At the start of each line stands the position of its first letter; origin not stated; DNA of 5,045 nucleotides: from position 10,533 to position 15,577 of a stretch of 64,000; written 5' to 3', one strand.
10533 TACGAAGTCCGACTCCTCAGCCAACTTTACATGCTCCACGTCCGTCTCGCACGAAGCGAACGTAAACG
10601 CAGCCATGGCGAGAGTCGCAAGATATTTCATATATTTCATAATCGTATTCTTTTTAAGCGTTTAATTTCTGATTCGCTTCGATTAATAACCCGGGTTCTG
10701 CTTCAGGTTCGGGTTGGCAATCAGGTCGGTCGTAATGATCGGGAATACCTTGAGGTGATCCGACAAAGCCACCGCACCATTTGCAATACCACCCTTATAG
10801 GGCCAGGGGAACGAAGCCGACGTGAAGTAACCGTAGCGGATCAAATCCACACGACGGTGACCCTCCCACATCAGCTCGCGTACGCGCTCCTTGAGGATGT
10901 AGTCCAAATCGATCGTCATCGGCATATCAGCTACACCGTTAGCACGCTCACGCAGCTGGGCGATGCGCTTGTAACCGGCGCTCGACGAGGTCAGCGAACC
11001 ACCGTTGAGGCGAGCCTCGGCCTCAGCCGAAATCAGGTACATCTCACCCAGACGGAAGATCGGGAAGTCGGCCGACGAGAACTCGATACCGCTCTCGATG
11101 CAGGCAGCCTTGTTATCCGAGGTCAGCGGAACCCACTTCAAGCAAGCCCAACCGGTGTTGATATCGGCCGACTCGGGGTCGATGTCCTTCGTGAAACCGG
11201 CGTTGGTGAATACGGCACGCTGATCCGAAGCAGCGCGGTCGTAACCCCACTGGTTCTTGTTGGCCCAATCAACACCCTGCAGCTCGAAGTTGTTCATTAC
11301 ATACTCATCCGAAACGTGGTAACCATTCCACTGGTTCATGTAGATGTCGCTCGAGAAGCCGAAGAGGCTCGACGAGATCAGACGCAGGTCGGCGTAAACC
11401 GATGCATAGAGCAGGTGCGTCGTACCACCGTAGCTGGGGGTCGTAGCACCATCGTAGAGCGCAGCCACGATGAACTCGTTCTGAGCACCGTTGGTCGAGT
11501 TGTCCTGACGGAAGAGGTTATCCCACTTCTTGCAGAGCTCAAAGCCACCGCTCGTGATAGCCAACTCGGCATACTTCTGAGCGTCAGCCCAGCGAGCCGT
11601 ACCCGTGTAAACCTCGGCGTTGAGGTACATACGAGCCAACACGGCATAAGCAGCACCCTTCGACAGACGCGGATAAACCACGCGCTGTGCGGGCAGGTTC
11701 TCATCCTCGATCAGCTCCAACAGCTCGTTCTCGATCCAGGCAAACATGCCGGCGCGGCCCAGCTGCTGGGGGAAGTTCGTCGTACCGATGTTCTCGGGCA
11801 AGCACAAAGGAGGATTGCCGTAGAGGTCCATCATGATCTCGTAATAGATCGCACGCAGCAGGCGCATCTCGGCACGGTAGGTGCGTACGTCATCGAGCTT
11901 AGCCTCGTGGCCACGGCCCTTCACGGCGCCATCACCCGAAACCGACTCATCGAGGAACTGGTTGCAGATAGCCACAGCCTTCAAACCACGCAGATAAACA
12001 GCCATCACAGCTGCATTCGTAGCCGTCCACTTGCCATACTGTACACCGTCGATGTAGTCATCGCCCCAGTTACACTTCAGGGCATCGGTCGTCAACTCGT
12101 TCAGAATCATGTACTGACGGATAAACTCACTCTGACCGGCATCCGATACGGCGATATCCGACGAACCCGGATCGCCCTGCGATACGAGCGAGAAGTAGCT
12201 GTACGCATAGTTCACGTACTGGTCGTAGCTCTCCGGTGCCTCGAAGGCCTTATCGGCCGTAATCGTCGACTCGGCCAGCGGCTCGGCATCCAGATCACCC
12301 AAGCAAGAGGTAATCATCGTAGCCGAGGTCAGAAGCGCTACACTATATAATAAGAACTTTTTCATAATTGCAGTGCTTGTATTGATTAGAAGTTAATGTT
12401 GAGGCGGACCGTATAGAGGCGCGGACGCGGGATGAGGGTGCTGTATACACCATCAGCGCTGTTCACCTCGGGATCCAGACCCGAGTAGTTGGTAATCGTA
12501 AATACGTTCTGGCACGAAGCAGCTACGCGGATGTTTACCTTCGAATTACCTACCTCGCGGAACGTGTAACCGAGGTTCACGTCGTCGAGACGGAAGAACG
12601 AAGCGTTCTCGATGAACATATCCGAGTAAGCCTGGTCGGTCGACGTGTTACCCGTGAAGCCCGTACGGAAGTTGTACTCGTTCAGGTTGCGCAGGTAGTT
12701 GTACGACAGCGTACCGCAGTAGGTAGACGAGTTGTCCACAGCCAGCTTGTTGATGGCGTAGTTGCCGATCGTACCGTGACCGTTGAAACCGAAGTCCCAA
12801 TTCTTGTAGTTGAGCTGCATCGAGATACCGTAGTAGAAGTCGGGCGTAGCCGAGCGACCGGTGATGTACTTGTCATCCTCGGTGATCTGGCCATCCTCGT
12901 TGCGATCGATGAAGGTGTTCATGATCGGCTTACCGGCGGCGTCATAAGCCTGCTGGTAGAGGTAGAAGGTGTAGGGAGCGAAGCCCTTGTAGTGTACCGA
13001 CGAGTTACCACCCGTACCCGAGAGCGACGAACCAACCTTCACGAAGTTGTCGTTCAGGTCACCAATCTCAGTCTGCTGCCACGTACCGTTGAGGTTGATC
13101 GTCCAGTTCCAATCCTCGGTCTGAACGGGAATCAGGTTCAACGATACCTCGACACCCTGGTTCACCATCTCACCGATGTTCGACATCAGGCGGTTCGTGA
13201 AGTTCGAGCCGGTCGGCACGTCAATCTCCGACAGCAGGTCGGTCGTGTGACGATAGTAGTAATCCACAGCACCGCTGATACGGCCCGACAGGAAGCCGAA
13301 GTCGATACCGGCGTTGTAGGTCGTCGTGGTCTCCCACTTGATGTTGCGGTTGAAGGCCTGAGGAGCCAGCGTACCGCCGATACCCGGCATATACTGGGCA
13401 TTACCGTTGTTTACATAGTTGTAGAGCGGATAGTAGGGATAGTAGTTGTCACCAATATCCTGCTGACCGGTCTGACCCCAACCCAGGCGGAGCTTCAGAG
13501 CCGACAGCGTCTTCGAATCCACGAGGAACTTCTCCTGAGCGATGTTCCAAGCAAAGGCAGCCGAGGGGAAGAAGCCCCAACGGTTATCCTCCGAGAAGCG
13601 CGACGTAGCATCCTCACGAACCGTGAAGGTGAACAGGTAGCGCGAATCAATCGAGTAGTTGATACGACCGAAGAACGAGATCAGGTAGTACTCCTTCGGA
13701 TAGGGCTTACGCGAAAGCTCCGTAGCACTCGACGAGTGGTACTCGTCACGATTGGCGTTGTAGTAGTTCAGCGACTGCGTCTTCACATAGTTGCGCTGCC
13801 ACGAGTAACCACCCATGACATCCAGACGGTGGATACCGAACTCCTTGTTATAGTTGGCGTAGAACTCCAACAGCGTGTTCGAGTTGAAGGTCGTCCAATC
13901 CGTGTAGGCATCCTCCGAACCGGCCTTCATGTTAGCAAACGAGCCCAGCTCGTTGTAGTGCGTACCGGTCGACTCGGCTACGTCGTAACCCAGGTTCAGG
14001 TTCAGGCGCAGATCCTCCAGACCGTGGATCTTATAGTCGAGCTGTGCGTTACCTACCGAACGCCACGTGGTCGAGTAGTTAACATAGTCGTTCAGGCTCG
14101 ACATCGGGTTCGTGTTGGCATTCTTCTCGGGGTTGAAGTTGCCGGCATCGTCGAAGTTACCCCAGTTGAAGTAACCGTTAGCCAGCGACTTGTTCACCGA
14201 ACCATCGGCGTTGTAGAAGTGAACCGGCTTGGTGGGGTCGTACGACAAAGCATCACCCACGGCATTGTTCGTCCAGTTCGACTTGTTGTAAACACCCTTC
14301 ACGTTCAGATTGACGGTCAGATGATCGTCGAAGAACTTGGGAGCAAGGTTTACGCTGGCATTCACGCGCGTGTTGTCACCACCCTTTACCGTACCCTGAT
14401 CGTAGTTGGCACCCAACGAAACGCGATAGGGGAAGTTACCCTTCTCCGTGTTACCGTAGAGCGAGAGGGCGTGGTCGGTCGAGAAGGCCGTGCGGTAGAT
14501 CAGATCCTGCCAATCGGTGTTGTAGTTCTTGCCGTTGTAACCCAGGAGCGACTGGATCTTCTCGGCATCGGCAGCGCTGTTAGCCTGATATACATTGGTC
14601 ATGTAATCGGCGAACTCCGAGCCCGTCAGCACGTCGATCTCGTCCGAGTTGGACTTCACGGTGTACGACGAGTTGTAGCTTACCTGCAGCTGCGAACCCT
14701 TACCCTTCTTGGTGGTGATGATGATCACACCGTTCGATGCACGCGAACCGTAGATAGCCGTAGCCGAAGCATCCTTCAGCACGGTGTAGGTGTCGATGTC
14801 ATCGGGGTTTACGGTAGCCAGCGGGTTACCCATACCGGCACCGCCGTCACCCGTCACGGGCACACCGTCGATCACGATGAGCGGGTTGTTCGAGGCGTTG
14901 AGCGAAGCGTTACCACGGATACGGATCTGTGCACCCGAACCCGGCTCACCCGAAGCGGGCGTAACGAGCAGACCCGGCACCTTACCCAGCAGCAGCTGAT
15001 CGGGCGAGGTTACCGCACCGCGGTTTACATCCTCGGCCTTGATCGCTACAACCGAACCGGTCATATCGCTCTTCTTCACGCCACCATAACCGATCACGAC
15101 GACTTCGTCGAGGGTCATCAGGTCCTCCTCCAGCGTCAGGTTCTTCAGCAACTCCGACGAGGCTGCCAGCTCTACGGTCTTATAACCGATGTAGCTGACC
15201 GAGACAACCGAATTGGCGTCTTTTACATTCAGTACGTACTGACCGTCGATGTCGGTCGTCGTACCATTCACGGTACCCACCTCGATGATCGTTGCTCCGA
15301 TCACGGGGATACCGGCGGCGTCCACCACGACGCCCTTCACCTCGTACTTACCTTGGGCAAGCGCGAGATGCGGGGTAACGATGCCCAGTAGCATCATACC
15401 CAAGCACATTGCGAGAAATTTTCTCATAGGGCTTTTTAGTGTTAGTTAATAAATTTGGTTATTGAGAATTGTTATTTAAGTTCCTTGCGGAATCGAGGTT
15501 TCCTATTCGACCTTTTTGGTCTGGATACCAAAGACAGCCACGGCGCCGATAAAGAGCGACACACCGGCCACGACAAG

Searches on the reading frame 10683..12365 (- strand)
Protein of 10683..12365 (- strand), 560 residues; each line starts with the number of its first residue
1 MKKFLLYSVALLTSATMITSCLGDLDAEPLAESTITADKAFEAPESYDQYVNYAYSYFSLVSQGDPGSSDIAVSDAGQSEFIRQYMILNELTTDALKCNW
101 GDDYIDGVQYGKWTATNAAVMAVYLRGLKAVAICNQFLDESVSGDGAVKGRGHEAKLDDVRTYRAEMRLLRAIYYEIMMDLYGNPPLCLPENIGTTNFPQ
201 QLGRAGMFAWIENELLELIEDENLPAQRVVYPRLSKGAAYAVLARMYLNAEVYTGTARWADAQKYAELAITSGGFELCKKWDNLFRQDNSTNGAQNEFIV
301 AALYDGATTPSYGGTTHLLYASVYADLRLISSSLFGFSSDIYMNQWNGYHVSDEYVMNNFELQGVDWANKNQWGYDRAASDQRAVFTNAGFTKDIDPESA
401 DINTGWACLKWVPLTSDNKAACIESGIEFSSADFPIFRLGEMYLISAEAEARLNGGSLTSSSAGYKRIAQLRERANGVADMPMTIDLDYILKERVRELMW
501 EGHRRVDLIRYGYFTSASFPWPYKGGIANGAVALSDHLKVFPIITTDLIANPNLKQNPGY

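Call 3: search_protein_families(library=pfam, proteins=[window:10683-12365:-])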
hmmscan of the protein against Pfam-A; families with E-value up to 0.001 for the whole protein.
window:10683-12365:- (560 aa): 2 families
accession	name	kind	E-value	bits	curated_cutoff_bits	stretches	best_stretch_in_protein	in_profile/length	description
PF07980.17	SusD_RagB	-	3.3e-29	102.9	23.1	1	341-560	68-297/297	SusD family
PF14322.12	SusD-like_3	-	2.6e-07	31.5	27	1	26-248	4-191/191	Starch-binding associating with outer membrane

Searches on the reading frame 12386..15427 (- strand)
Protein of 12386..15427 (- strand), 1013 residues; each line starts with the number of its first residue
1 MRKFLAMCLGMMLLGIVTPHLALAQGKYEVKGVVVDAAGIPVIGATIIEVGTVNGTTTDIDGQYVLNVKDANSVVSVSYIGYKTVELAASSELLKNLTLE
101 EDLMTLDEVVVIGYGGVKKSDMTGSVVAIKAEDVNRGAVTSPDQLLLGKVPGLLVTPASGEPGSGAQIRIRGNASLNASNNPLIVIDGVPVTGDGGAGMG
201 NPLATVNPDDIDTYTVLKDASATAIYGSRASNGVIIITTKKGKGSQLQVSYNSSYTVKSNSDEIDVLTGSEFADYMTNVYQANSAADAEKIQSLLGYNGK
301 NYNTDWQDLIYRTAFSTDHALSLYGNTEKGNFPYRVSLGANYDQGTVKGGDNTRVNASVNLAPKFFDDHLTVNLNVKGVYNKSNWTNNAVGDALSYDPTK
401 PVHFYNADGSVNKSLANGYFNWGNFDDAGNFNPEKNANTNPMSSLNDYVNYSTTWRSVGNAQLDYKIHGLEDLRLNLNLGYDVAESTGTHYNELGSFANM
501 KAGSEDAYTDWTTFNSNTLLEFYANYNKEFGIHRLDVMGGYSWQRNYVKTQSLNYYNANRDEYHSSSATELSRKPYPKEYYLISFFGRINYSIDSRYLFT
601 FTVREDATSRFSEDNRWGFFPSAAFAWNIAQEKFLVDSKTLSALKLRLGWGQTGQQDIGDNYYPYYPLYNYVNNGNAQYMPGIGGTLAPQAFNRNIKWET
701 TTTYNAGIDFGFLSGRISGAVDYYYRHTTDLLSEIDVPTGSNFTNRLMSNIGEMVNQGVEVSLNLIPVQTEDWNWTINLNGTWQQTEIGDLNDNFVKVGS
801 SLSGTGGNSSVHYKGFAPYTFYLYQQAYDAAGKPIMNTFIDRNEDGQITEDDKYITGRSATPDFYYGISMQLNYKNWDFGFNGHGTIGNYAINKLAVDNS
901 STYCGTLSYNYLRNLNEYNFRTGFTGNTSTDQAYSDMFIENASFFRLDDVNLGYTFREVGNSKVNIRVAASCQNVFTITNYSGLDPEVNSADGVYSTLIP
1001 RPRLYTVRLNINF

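Call 3: search_protein_families(library=pfam, proteins=[window:12386-15427:-])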
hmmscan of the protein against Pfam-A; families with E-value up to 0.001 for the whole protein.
window:12386-15427:- (1013 aa): 4 families
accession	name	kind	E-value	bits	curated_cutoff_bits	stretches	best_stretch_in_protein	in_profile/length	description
PF07715.20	Plug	-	1.2e-19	71.2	23.9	1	119-234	2-107/107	TonB-dependent Receptor Plug Domain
PF00593.30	TonB_dep_Rec_b-barrel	-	3.9e-18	67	27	1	413-975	12-436/436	TonB dependent receptor-like, beta-barrel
PF13715.12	CarbopepD_reg_2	-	6.9e-15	55.3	32.2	1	30-111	1-88/88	CarboxypepD_reg-like domain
PF13620.12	CarboxypepD_reg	-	3e-10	40.7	32.3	1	30-87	2-64/82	Carboxypeptidase regulatory-like domain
